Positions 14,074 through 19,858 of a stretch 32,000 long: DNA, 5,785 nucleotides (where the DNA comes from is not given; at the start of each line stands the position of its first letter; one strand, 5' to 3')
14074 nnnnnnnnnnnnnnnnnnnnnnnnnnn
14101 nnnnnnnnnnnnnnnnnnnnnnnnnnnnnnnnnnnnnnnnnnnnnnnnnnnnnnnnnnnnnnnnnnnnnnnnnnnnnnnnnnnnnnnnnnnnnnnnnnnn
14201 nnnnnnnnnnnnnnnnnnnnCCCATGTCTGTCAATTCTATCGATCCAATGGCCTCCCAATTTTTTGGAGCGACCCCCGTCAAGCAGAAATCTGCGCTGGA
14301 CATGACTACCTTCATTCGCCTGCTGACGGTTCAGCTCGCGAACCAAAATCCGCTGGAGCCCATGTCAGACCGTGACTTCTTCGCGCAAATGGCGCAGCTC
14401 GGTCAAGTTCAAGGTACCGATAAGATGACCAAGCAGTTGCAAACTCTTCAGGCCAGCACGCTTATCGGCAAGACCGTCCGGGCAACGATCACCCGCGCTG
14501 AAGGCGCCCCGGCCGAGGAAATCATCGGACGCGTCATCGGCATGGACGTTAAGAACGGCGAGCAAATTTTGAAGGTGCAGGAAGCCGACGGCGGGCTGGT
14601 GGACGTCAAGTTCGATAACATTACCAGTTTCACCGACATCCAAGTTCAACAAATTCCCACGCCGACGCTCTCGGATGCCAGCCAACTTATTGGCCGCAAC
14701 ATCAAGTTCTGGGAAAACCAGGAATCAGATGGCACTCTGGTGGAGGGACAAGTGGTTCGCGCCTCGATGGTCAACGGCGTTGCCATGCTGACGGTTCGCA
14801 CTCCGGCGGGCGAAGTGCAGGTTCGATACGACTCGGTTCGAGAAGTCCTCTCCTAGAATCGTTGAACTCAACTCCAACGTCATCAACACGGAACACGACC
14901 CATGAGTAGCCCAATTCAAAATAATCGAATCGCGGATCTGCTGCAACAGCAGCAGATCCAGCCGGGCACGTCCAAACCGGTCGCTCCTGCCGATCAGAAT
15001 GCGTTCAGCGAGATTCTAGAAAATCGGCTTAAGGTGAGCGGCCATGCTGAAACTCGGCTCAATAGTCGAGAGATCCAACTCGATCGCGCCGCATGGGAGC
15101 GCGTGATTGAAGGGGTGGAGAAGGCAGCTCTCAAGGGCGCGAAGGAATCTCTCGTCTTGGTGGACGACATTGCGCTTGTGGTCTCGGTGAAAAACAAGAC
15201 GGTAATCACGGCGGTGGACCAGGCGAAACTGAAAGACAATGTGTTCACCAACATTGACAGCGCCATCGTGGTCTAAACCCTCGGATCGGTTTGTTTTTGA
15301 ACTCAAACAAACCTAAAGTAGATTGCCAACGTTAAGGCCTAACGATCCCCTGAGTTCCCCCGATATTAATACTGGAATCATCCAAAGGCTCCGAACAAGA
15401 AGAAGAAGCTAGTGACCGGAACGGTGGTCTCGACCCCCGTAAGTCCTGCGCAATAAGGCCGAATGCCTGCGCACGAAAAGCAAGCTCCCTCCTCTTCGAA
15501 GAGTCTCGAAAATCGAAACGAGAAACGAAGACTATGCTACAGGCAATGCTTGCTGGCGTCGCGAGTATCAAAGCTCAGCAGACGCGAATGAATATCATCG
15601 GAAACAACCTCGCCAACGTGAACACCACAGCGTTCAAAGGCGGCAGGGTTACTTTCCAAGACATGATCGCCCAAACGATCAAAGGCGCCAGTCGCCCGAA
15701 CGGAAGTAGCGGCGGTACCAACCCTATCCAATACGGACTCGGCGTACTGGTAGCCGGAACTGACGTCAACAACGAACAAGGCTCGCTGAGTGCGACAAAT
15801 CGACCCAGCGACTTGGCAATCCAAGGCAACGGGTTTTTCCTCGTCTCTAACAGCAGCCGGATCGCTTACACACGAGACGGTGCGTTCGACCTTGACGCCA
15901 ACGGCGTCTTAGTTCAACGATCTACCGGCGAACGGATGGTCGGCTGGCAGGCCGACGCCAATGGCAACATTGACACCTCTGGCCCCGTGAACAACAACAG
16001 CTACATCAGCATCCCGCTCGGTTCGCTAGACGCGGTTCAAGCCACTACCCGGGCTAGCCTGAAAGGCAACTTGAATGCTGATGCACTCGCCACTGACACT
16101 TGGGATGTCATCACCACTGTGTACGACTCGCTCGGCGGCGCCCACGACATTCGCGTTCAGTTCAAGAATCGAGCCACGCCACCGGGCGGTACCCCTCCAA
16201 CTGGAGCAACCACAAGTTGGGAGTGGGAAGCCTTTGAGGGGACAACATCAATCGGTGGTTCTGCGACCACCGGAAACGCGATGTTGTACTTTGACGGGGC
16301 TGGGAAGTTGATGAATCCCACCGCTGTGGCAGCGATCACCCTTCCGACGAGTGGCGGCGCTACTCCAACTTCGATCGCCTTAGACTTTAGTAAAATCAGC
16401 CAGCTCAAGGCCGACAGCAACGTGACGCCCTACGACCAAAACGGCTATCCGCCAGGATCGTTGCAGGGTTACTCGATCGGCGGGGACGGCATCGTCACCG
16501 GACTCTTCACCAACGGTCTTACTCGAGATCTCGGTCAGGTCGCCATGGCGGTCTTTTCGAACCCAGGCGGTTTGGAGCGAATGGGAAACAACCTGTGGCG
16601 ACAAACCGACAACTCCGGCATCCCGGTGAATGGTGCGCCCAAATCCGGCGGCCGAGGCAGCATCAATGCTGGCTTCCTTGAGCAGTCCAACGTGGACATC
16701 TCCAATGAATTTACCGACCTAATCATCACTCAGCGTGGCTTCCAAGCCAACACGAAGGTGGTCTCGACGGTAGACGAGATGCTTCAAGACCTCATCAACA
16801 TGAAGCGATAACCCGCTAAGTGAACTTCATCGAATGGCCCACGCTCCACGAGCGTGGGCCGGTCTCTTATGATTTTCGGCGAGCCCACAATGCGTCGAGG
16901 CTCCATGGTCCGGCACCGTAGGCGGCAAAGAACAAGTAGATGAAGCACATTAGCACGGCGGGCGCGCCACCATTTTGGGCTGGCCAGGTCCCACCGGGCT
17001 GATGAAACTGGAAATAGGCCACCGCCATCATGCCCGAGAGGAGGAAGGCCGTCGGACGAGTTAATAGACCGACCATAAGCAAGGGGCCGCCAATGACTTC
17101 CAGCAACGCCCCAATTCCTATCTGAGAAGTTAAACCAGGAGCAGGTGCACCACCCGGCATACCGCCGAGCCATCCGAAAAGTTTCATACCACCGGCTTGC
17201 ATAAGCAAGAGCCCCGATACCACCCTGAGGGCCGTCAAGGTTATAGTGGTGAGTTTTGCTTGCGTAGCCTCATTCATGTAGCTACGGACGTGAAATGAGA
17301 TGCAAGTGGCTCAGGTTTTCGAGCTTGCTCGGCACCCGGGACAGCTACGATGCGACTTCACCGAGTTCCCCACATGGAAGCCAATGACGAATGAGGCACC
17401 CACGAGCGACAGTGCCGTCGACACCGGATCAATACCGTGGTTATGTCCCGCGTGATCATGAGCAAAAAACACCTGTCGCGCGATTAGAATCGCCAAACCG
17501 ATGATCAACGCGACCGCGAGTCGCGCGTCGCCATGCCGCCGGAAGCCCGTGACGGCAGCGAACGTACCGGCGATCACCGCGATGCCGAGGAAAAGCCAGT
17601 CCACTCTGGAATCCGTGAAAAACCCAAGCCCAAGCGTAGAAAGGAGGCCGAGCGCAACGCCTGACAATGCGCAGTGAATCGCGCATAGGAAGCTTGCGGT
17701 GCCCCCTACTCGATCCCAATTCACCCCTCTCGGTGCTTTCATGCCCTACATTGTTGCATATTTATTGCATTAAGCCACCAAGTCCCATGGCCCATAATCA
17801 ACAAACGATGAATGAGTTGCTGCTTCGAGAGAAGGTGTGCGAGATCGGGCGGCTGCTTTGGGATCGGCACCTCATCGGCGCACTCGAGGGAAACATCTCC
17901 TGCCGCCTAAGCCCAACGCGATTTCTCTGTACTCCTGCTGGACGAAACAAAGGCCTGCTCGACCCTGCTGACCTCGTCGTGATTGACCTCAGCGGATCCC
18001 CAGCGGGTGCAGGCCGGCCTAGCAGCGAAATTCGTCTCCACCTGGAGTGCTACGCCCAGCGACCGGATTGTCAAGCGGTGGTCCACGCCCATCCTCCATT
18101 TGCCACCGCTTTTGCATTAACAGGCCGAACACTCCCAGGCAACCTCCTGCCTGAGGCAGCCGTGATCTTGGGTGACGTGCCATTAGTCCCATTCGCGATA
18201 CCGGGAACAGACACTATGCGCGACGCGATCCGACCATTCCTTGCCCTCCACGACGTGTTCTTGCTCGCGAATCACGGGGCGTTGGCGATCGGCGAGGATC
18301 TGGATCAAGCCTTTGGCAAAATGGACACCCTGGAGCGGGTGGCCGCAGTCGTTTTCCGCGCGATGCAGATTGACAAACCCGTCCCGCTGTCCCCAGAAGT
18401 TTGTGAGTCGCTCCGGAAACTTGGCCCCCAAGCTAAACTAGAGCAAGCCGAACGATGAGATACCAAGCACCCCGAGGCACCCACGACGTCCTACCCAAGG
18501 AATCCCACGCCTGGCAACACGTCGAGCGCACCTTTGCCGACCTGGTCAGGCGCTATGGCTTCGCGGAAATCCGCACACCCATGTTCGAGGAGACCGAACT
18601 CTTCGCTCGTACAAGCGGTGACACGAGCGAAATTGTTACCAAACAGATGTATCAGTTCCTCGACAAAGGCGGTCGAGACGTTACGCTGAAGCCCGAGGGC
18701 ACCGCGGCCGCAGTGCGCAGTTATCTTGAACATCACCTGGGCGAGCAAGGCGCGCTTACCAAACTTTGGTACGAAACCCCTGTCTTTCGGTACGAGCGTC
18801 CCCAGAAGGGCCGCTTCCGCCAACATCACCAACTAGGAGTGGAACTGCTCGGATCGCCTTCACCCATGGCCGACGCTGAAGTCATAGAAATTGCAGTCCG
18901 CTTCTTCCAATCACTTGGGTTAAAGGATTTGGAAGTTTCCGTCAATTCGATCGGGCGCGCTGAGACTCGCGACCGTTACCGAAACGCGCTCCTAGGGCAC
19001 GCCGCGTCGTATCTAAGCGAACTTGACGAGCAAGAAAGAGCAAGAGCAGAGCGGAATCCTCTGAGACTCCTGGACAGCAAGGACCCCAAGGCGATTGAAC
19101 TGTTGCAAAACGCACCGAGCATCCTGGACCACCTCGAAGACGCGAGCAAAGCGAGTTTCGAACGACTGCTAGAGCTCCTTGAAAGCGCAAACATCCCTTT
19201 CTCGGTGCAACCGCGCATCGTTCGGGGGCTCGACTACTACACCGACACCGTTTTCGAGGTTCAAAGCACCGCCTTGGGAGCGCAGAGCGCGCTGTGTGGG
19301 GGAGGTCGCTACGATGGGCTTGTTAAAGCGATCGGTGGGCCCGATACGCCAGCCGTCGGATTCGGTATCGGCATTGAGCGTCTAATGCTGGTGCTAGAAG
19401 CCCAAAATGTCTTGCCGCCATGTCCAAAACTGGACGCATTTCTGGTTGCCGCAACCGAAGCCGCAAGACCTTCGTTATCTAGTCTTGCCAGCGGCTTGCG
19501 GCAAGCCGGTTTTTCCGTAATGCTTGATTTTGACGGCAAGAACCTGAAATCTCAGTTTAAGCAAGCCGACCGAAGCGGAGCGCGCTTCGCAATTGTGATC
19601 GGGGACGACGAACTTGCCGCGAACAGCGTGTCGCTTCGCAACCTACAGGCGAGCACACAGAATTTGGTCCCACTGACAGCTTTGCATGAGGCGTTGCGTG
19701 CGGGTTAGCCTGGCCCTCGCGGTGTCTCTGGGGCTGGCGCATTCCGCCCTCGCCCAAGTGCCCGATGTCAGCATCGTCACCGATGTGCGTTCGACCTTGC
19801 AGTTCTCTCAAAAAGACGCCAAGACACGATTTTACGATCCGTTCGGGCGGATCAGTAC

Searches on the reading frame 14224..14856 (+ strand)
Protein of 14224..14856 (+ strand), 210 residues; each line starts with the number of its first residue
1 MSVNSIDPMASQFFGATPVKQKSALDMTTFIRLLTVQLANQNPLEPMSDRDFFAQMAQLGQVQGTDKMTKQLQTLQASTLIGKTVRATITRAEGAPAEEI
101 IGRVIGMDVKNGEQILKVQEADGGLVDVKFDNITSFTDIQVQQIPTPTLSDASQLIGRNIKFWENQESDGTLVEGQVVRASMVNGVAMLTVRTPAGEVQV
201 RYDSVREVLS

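Call 14: search_protein_families(library=pfam, proteins=[window:14224-14856:+], max_evalue=0.001)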
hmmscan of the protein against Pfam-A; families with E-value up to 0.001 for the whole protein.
window:14224-14856:+ (210 aa): 2 families
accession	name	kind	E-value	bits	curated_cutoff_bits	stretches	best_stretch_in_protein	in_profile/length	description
PF03963.19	FlgD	-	5e-16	59.1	27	1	17-73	18-74/75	Flagellar hook capping protein - N-terminal region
PF13861.12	FLgD_tudor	-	4.5e-08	33.6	26.9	1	73-124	2-50/58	FlgD Tudor-like domain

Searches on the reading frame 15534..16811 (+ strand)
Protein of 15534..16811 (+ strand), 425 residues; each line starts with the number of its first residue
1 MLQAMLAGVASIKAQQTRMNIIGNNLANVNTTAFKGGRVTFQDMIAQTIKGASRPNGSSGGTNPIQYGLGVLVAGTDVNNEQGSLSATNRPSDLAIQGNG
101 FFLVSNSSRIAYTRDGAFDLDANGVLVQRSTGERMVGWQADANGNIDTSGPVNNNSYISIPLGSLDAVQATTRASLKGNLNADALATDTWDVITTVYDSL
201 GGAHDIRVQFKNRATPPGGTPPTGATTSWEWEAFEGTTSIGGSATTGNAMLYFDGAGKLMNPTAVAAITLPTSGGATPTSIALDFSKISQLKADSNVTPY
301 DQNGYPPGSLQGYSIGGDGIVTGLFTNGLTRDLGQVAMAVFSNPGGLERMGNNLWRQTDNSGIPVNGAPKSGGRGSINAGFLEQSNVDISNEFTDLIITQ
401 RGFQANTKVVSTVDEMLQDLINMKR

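Call 14: search_protein_families(library=pfam, proteins=[window:15534-16811:+], max_evalue=0.001)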
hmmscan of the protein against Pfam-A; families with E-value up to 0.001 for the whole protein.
window:15534-16811:+ (425 aa): 4 families
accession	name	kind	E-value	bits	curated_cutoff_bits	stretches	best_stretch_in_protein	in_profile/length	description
PF06429.18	Flg_bbr_C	-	3.3e-18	65.4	23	1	379-423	2-46/46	Flagellar basal body rod FlgEFG protein C-terminal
PF07559.19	FlgE_D2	-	1.9e-15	58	22.7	1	179-305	11-142/142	Flagellar basal body protein FlaE D2 domain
PF22692.1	LlgE_F_G_D1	-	3e-10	40.5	27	1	95-135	1-41/64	Flagellar hook protein FlgE/F/G D1 domain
PF00460.25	Flg_bb_rod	-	7e-07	29.5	20.7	1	13-35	9-31/31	Flagella basal body rod protein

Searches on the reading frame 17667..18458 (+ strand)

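Call 14: search_protein_families(library=pfam, proteins=[window:17667-18458:+], max_evalue=0.001)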
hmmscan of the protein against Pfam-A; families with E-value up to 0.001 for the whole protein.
window:17667-18458:+ (263 aa): 1 family
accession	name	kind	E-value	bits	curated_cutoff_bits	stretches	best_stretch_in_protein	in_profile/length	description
PF00596.27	Aldolase_II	-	3.3e-46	157.9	22.2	1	55-228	1-181/183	Class II Aldolase and Adducin N-terminal domain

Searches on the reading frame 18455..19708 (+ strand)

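Call 14: search_protein_families(library=pfam, proteins=[window:18455-19708:+], max_evalue=0.001)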
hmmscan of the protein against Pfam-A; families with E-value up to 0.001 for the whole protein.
window:18455-19708:+ (417 aa): 3 families
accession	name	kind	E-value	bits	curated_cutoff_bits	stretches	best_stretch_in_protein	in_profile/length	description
PF13393.11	tRNA-synt_His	-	7.9e-48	163.7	25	1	8-310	1-308/308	Histidyl-tRNA synthetase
PF03129.25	HGTP_anticodon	-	1.8e-15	57.3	21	1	330-415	4-92/94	Anticodon binding domain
PF00587.30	tRNA-synt_2b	-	3e-12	47.4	29.3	1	66-317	1-178/179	tRNA synthetase class II core domain (G, H, P, S and T)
